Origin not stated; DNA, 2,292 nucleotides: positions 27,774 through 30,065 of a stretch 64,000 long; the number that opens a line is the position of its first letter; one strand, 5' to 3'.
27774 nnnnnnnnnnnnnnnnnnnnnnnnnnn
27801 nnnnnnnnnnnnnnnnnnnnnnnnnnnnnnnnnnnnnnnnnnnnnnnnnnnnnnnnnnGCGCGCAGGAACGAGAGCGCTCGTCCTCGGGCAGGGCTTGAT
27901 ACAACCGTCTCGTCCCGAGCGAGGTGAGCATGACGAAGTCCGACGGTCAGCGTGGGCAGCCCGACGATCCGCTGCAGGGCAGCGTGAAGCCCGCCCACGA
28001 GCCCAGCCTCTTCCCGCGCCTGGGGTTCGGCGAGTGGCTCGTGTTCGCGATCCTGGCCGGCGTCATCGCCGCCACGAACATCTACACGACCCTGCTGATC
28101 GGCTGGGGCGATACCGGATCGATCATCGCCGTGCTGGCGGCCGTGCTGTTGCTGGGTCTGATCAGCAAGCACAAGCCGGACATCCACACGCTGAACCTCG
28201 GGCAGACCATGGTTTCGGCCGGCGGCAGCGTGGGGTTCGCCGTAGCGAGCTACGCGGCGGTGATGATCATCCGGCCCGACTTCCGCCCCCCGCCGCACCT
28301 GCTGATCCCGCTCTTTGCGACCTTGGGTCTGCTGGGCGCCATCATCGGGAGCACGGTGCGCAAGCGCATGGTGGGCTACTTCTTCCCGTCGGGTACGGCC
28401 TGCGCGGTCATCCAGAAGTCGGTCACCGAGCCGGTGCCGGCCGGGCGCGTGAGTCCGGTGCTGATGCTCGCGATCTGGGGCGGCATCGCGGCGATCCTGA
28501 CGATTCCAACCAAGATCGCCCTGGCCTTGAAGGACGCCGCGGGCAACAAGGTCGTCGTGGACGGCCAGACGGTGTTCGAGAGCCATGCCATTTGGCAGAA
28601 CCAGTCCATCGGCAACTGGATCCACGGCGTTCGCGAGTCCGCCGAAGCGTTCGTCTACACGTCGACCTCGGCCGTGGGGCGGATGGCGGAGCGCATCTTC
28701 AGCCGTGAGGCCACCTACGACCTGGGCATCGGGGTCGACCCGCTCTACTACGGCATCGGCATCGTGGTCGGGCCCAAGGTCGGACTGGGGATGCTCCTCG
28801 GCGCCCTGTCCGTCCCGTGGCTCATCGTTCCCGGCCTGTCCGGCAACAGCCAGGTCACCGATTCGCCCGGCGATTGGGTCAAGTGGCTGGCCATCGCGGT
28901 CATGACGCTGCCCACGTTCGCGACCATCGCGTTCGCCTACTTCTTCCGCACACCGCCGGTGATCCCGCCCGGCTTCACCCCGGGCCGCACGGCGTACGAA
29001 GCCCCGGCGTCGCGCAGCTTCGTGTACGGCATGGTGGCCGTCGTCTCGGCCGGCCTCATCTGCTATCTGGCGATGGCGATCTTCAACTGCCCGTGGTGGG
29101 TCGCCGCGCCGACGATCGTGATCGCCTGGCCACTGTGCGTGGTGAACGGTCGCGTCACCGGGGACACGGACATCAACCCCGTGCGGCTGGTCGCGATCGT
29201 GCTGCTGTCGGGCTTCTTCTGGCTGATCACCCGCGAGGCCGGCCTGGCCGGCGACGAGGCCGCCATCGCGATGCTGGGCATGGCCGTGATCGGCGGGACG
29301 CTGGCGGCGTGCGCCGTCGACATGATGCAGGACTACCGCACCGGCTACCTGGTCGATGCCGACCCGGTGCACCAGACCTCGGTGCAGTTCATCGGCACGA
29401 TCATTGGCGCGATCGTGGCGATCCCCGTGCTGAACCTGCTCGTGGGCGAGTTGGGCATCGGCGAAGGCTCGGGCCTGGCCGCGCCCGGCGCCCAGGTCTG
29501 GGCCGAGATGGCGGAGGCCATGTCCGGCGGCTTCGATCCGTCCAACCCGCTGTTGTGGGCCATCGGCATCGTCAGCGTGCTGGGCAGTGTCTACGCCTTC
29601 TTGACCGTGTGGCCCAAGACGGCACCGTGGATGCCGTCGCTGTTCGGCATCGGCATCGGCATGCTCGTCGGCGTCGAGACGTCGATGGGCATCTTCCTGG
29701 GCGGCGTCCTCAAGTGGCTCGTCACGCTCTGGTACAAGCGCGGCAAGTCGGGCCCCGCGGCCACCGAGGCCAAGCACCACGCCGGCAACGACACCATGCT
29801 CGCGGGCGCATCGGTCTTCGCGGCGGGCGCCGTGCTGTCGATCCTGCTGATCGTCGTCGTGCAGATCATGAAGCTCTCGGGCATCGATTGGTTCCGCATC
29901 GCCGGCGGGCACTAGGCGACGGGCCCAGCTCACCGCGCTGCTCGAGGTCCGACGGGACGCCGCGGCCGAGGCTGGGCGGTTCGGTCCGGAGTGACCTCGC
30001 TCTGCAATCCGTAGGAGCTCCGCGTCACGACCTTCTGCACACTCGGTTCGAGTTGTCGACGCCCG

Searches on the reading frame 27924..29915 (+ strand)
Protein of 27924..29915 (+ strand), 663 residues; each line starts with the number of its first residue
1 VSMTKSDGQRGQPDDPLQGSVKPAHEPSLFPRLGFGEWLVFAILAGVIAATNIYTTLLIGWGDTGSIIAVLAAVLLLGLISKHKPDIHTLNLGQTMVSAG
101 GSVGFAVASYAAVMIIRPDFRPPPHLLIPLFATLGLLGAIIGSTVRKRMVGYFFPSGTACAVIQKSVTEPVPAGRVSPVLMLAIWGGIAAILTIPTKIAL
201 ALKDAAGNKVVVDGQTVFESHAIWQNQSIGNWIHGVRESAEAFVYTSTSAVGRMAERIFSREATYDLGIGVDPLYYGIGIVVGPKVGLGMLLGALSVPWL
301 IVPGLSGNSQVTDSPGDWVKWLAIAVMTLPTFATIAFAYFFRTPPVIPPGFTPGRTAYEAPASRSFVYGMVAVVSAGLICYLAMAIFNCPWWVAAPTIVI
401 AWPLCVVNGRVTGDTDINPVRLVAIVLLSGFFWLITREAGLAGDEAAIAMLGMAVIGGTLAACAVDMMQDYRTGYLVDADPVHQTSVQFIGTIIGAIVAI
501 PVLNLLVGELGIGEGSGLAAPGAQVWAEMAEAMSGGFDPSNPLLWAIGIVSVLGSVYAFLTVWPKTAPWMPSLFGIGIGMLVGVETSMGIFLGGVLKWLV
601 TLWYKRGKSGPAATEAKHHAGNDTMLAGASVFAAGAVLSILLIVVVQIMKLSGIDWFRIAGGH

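Call 57: search_protein_families(library=pfam, proteins=[window:27924-29915:+], max_evalue=0.001)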
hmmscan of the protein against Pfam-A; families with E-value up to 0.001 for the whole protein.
window:27924-29915:+ (663 aa): 1 family
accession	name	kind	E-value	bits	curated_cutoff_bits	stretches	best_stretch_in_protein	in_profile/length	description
PF03169.20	OPT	-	8.2e-38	130.9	25.8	2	365-645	358-621/623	OPT oligopeptide transporter protein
